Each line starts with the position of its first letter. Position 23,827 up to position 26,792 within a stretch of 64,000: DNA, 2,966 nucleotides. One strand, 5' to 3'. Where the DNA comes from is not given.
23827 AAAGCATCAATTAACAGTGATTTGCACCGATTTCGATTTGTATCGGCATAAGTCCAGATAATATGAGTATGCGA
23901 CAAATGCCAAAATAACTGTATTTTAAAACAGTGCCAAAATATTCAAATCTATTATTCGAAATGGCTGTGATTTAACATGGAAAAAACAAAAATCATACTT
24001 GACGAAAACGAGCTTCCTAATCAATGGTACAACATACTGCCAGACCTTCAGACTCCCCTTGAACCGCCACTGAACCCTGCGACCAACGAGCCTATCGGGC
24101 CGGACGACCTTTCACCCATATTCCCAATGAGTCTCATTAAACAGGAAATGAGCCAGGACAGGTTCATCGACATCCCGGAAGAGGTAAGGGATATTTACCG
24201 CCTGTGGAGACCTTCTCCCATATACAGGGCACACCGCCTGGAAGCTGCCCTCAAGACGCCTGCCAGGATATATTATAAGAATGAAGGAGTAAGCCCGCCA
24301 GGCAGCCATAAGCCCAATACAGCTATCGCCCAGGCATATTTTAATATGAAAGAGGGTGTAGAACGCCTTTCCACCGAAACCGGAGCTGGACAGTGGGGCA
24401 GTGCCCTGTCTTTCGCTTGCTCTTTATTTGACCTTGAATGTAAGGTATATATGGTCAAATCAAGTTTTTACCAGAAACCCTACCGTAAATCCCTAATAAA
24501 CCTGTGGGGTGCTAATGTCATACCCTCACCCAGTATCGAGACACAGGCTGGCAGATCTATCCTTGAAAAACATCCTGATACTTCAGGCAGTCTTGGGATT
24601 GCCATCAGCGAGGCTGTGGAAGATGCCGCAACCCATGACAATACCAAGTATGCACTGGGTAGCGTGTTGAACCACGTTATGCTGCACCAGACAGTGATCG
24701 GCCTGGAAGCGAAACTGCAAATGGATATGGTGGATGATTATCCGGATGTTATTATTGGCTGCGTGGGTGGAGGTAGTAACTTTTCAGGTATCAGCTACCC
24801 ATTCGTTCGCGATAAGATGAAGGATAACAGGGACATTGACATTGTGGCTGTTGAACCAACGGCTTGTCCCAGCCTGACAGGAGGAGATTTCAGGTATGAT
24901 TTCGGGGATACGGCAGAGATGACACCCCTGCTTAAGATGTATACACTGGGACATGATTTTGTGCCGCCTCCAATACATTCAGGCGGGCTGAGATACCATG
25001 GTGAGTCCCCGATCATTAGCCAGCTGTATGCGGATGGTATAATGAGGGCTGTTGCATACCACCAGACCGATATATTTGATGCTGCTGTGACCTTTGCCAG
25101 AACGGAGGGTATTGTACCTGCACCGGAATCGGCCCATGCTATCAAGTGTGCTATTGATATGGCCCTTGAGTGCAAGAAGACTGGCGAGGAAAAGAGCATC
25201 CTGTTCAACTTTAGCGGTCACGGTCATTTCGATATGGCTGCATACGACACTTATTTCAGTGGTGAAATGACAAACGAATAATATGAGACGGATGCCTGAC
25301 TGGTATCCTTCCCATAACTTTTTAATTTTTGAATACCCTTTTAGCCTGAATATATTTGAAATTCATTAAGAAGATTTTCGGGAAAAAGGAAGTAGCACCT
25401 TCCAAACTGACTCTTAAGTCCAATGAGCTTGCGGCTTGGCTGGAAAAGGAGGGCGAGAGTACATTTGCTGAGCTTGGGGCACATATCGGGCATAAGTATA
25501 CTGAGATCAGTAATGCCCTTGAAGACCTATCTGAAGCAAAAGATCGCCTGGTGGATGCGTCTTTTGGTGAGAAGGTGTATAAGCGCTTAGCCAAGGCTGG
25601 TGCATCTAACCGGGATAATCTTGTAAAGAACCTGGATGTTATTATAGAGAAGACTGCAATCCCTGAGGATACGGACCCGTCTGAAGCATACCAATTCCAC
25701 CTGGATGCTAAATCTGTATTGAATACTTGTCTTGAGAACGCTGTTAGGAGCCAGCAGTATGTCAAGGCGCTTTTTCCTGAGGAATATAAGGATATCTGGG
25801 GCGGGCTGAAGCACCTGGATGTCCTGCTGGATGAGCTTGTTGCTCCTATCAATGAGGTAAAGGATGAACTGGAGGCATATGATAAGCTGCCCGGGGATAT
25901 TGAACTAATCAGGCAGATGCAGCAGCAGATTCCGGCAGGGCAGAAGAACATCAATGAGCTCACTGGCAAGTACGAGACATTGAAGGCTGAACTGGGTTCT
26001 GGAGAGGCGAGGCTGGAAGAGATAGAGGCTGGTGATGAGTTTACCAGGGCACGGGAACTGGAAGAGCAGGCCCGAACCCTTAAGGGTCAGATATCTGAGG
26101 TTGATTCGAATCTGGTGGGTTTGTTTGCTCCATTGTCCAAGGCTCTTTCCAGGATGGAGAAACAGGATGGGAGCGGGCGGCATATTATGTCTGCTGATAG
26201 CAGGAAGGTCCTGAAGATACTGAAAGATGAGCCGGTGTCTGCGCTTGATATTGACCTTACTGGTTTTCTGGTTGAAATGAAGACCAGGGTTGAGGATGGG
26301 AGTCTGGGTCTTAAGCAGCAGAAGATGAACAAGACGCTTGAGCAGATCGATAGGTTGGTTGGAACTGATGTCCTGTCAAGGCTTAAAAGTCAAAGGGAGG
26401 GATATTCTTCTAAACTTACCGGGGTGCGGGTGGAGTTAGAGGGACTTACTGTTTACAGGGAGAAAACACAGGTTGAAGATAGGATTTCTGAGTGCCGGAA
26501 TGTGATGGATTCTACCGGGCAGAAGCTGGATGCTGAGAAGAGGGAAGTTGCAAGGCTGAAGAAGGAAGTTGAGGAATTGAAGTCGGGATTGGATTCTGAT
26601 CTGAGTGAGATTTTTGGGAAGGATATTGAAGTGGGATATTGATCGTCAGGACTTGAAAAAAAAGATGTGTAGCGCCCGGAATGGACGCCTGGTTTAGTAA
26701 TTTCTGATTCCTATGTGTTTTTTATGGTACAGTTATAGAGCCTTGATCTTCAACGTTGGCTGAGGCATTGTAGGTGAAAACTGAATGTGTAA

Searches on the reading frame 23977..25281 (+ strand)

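Call 8: search_protein_families(library=ncbifam, proteins=[window:23977-25281:+], max_evalue=0.00001)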
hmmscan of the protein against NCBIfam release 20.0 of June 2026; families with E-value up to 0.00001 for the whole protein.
window:23977-25281:+ (434 aa): 11 families
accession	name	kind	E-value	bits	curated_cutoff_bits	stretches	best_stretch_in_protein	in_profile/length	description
NF009057.0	PRK12391.1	equivalog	2.8e-225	747.9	366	1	2-433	2-432/441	TrpB-like pyridoxal phosphate-dependent enzyme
TIGR01415.1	trpB_rel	hypoth_equivalog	2.7e-202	672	518.85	1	13-429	1-418/419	TrpB-like pyridoxal phosphate-dependent enzyme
NF010376.0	PRK13803.1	equivalog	2.5e-46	158.7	819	2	77-280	258-452/600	bifunctional phosphoribosylanthranilate isomerase/tryptophan synthase subunit beta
TIGR00263.1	trpB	equivalog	1.2e-43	149.6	392.45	1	77-422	48-380/385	tryptophan synthase subunit beta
NF010375.0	PRK13802.1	equivalog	1.3e-31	109.4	1386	1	77-428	324-674/695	bifunctional indole-3-glycerol phosphate synthase/tryptophan synthase subunit beta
NF004996.0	PRK06381.1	equivalog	2.2e-09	36.8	266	1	80-182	16-113/319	threonine synthase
NF006390.0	PRK08639.1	equivalog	9.7e-09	34.7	421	0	232-301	157-219/418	threonine ammonia-lyase IlvA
NF006050.0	PRK08197.1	equivalog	4.9e-08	32.1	303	0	81-197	82-193/406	threonine synthase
TIGR02079.1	THD1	equivalog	2.5e-07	29.8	440.55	1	70-301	7-211/410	threonine ammonia-lyase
TIGR01139.1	cysK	equivalog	3.6e-07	29.7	350.95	0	87-331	12-224/298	cysteine synthase A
TIGR01136.1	cysKM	subfamily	2.5e-06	27.1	344.15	0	89-400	14-276/299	cysteine synthase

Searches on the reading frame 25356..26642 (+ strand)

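Call 8: search_protein_families(library=ncbifam, proteins=[window:25356-26642:+], max_evalue=0.00001)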
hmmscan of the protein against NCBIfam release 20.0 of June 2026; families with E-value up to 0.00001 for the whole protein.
window:25356-26642:+ (428 aa): 1 family
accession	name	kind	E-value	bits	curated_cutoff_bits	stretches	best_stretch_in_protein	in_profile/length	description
NF045487.1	ASRP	equivalog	1.4e-06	27.3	300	0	159-253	341-431/593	archaea-specific SMC-related protein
